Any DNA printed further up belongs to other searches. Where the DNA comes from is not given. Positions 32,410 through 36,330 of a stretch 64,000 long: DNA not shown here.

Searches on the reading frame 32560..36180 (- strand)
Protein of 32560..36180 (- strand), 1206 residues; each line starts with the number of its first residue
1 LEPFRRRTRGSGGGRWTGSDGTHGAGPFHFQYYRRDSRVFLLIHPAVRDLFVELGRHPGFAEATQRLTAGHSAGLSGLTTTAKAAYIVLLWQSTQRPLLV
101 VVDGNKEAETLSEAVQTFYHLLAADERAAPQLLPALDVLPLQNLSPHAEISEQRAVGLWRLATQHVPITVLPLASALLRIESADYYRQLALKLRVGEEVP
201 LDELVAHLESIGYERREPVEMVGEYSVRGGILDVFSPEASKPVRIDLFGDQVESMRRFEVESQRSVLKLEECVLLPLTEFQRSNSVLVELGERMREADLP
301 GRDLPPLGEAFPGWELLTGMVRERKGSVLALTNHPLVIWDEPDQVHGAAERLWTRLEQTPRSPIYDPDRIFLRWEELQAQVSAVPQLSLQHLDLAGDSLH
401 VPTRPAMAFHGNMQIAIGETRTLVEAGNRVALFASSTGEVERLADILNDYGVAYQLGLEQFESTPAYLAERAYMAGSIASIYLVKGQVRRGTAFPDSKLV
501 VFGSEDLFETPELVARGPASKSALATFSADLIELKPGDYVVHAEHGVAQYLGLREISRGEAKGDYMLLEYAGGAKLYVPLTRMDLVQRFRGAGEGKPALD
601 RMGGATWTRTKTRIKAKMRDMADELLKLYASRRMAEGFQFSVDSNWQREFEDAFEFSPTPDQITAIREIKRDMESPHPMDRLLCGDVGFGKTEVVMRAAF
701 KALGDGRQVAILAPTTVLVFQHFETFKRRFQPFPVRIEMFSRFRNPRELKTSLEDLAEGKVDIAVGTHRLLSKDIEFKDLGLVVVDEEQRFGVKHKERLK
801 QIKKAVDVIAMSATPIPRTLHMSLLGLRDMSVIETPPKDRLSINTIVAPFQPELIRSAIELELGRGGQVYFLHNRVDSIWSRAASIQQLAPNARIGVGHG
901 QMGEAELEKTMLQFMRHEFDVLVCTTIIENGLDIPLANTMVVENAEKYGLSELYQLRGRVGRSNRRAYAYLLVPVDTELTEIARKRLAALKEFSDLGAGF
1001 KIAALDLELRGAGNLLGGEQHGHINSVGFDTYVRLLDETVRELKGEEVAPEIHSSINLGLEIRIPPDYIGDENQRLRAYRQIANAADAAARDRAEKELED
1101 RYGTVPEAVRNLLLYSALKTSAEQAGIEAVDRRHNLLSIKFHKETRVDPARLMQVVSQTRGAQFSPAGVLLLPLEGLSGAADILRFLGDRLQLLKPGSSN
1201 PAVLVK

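Call 57: search_protein_families(library=pfam, proteins=[window:32560-36180:-], max_evalue=0.00001)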
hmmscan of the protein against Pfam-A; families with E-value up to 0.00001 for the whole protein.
window:32560-36180:- (1206 aa): 5 families
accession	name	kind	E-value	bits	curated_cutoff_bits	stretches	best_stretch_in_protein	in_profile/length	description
PF00270.35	DEAD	-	8.1e-25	87.9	26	1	659-820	1-164/167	DEAD/DEAH box helicase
PF03461.20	TRCF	-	4e-24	85.2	25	1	1059-1151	2-94/95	TRCF domain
PF17757.6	UvrB_inter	-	2.6e-23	82.4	22.9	1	191-280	1-91/91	UvrB interaction domain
PF02559.22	CarD_TRCF_RID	-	3e-18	66.1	23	1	534-589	1-56/57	CarD-like/TRCF RID domain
PF00271.37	Helicase_C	-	5.3e-16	59.3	23.5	1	859-963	10-109/110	Helicase conserved C-terminal domain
